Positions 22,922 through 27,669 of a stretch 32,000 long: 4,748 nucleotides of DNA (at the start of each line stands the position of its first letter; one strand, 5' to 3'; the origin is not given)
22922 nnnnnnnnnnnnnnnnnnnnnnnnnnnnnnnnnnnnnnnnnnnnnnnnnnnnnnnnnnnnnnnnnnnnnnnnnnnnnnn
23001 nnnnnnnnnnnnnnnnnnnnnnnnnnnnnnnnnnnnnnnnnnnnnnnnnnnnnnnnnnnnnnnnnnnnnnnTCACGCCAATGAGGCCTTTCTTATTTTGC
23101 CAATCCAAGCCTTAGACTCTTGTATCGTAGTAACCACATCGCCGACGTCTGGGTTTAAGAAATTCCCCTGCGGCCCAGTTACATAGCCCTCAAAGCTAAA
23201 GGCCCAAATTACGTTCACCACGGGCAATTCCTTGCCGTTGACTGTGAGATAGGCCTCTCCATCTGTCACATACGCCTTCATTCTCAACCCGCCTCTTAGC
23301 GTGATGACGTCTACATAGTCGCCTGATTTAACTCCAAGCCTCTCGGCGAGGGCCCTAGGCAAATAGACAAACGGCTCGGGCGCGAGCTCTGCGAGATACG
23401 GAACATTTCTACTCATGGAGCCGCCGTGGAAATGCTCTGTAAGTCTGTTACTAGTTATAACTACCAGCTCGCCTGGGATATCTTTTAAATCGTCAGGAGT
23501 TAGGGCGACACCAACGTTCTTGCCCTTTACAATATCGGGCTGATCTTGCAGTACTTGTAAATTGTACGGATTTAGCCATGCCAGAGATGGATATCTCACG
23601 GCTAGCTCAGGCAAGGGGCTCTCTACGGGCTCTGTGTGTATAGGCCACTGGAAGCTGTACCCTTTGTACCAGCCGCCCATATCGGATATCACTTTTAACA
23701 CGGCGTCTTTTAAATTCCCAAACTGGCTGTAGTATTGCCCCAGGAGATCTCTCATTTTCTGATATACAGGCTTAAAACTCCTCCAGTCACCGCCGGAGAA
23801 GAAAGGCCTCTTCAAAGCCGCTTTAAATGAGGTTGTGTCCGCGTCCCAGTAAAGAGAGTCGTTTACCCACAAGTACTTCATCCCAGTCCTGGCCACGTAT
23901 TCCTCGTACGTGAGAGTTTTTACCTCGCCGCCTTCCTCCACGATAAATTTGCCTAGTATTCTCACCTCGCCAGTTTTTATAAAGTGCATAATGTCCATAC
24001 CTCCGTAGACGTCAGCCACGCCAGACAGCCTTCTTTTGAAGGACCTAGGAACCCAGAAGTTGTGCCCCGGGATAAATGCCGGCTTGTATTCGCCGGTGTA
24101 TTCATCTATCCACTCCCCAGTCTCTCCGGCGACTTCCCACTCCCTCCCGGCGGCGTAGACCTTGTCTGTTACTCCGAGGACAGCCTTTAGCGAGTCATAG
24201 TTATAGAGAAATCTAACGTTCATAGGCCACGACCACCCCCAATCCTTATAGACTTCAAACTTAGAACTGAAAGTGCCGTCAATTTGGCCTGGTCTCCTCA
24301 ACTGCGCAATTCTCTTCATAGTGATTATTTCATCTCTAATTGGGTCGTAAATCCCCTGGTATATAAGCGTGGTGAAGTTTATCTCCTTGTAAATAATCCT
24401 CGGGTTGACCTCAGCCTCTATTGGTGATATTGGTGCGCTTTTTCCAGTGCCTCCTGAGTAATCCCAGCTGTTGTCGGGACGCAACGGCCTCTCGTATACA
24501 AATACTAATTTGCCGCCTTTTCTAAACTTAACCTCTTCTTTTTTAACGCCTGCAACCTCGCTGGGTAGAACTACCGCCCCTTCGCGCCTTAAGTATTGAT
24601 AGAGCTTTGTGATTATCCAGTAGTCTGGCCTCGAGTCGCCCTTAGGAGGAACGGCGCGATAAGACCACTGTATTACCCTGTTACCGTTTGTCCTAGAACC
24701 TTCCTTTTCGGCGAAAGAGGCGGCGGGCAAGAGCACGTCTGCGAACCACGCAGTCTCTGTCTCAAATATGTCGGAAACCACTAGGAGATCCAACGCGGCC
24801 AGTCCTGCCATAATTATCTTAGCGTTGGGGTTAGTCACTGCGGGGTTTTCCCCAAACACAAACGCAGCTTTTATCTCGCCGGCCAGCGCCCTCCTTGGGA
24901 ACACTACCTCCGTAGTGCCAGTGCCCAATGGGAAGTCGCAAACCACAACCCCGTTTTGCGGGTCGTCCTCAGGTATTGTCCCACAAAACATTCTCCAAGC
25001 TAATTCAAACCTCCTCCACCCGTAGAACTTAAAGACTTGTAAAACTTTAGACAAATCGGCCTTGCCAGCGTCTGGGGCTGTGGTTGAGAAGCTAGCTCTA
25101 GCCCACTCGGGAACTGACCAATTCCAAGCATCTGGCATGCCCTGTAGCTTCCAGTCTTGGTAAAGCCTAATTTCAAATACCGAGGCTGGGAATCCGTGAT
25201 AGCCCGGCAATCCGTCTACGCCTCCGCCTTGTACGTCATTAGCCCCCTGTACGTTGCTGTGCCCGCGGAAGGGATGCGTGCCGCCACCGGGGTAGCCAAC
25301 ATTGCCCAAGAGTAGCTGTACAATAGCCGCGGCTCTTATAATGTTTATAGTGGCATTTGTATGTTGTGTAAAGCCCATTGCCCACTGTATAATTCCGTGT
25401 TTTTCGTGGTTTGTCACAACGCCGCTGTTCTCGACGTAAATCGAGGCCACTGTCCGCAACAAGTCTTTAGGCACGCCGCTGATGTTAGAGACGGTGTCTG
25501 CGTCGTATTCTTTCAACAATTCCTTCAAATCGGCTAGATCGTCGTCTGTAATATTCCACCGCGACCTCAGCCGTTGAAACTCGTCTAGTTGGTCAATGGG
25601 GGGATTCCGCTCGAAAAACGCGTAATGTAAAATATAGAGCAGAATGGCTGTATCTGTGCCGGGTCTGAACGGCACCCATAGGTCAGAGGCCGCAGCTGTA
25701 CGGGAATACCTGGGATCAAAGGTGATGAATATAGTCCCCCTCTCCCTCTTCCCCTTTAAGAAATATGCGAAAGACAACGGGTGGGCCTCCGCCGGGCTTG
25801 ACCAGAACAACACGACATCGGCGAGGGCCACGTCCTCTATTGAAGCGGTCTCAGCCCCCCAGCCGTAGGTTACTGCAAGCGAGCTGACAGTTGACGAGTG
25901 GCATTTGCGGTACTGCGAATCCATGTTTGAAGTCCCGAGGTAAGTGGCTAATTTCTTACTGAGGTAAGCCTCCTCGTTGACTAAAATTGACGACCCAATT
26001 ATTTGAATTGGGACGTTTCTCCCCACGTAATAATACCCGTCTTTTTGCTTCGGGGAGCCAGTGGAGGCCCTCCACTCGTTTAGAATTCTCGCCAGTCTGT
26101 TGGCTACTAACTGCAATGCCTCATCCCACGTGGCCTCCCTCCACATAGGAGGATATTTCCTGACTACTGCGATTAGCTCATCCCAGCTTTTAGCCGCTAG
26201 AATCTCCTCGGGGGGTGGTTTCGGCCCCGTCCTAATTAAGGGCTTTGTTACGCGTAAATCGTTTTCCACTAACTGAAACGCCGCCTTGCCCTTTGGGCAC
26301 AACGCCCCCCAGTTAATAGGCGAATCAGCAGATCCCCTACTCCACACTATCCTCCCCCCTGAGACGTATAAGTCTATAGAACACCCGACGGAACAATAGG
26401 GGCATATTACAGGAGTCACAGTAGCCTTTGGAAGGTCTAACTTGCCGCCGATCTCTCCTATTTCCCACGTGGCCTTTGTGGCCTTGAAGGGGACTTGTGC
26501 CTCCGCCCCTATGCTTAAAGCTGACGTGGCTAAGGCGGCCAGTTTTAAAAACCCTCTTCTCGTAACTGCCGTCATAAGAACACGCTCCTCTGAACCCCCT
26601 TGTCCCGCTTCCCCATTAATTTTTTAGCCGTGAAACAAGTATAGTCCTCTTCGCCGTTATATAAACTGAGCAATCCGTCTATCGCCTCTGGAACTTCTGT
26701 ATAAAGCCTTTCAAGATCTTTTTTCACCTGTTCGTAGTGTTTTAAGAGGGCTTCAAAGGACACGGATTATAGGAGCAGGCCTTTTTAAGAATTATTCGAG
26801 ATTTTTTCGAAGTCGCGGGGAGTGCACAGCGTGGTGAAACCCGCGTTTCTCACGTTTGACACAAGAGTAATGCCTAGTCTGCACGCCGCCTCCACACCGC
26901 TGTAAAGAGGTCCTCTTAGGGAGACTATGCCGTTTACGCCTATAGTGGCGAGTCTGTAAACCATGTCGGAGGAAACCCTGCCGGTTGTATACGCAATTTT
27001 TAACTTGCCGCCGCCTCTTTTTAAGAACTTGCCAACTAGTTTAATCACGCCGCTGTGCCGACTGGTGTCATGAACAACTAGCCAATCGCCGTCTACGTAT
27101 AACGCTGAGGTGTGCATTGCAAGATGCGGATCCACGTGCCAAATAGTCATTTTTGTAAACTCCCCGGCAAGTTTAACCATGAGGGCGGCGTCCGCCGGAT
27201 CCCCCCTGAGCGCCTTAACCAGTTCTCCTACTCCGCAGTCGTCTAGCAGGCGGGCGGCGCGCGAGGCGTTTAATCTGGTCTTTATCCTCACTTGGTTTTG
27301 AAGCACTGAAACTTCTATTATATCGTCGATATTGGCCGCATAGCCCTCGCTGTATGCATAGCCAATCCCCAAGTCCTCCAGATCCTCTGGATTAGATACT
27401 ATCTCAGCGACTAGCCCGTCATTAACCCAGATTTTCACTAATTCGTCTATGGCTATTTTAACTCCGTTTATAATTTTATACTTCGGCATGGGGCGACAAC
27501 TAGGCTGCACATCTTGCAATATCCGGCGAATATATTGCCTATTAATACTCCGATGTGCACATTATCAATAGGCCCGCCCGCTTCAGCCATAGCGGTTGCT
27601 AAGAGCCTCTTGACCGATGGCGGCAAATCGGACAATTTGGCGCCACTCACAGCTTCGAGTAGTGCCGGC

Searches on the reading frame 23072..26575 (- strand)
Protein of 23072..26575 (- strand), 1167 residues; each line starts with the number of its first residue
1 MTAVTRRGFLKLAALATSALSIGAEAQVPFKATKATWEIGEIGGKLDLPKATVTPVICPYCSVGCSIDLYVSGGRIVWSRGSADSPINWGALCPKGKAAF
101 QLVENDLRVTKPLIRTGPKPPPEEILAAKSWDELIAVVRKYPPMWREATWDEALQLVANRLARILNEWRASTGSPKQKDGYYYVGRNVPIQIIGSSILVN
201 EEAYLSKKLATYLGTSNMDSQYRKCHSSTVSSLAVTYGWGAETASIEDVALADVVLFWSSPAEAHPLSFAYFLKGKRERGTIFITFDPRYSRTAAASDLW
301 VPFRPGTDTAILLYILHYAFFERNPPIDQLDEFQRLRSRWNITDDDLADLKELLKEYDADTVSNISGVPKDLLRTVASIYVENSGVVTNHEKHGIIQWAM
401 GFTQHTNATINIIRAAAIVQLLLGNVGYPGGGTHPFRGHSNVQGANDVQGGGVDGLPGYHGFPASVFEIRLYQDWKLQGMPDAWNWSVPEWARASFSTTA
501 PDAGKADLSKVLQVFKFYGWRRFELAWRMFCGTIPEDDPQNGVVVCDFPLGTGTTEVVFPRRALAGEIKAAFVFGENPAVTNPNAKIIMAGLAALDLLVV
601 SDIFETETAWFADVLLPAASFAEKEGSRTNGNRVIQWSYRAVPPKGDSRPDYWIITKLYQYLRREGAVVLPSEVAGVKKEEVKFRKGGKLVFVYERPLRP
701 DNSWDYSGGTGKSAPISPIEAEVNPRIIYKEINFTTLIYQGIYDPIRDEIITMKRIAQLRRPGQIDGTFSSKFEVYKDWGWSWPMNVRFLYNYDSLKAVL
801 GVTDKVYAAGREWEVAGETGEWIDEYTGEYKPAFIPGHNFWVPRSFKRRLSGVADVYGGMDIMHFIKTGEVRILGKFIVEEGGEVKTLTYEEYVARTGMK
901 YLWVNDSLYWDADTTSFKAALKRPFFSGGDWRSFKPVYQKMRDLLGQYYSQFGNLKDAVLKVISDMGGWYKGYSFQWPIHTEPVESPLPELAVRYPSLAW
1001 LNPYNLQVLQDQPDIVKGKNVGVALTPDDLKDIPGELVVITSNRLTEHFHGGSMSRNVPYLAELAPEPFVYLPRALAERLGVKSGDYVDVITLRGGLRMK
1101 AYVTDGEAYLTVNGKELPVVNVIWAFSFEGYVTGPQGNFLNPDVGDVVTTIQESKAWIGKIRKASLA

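Call 74: search_protein_families(library=pfam, proteins=[window:23072-26575:-], max_evalue=0.001)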
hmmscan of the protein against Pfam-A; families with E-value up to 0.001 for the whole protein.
window:23072-26575:- (1167 aa): 4 families
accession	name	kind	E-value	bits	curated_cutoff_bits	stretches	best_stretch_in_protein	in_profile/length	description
PF00384.28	Molybdopterin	-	4.6e-45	154.6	24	1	108-660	1-352/353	Molybdopterin oxidoreductase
PF04879.21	Molybdop_Fe4S4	-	1.1e-16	61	22.7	1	52-105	2-55/55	Molybdopterin oxidoreductase Fe4S4 domain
PF01568.27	Molydop_binding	-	5.6e-09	36.4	26.8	1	1040-1106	3-68/110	Molydopterin dinucleotide binding domain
PF04014.23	MazE_antitoxin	-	8.5e-05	22.9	24.7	0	1070-1097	10-38/48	Antidote-toxin recognition MazE, bacterial antitoxin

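Call 76: search_protein_families(library=ncbifam, proteins=[window:23072-26575:-], max_evalue=0.00001)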
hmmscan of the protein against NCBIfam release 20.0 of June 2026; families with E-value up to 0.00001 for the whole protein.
window:23072-26575:- (1167 aa): 25 families
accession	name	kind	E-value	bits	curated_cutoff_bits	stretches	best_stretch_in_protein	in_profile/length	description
NF041513.1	formate_DH_Act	exception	3.5e-121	405.9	1400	4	52-320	41-281/1067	formate dehydrogenase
TIGR01553.1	formate-DH-alph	equivalog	4.2e-120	402.2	814.2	4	4-319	2-289/1009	formate dehydrogenase-N subunit alpha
TIGR01591.1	Fdh-alpha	equivalog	4e-117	392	666.25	4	131-491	51-375/672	formate dehydrogenase subunit alpha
NF047855.1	AssmNtatRedNasC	equivalog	9.6e-59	199.3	1100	2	51-460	18-369/708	assimilatory nitrate reductase catalytic subunit NasC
NF010055.0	PRK13532.1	equivalog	1.4e-50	172.4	904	4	4-321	3-278/830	nitrate reductase catalytic subunit NapA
TIGR01706.1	NAPA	equivalog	1.2e-48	166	930.55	5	553-661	460-570/830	periplasmic nitrate reductase subunit alpha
NF012032.0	PRK15488.1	equivalog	1.6e-37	129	694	3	4-170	3-139/759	thiosulfate reductase PhsA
NF041323.1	Nitr_red_NasA_Halo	equivalog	4.5e-33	114.7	1000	2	190-446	90-324/673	assimilatory nitrate reductase NasA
TIGR01701.1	Fdhalpha-like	subfamily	1.7e-32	112.4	582.15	1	197-448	144-401/744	FdhF/YdeP family oxidoreductase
TIGR02166.1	dmsA_ynfE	subfamily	1.6e-24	86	777.7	1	148-441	123-406/794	DMSO/selenate family reductase complex A subunit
TIGR03479.1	DMSO_red_II_alp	subfamily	2.4e-24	85.5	984.75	2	144-315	135-288/913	molybdopterin-dependent oxidoreductase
TIGR01973.1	NuoG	equivalog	3.6e-20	72.3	470.05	1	566-658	515-606/606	NADH-quinone oxidoreductase subunit NuoG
TIGR00509.1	bisC_fam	subfamily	1.2e-17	63.5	1017.55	2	567-664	412-512/772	molybdopterin guanine dinucleotide-containing S/N-oxide reductase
NF041885.1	selenate_YnfE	exception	1.2e-17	63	1675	1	146-343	125-315/805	selenate/tellurate reductase subunit YnfE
NF041714.1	arsenate_red_ArrA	equivalog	1.9e-16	59.4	1600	1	4-321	3-283/848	arsenate respiratory reductase molybdopterin-containing subunit ArrA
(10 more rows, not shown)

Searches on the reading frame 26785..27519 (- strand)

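Call 74: search_protein_families(library=pfam, proteins=[window:26785-27519:-], max_evalue=0.001)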
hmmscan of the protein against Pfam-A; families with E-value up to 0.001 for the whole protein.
window:26785-27519:- (244 aa): 1 family
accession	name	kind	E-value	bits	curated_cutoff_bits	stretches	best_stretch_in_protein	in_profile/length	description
PF02634.21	FdhD-NarQ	-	1.3e-27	97.5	27.2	1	25-231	3-230/237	FdhD/NarQ family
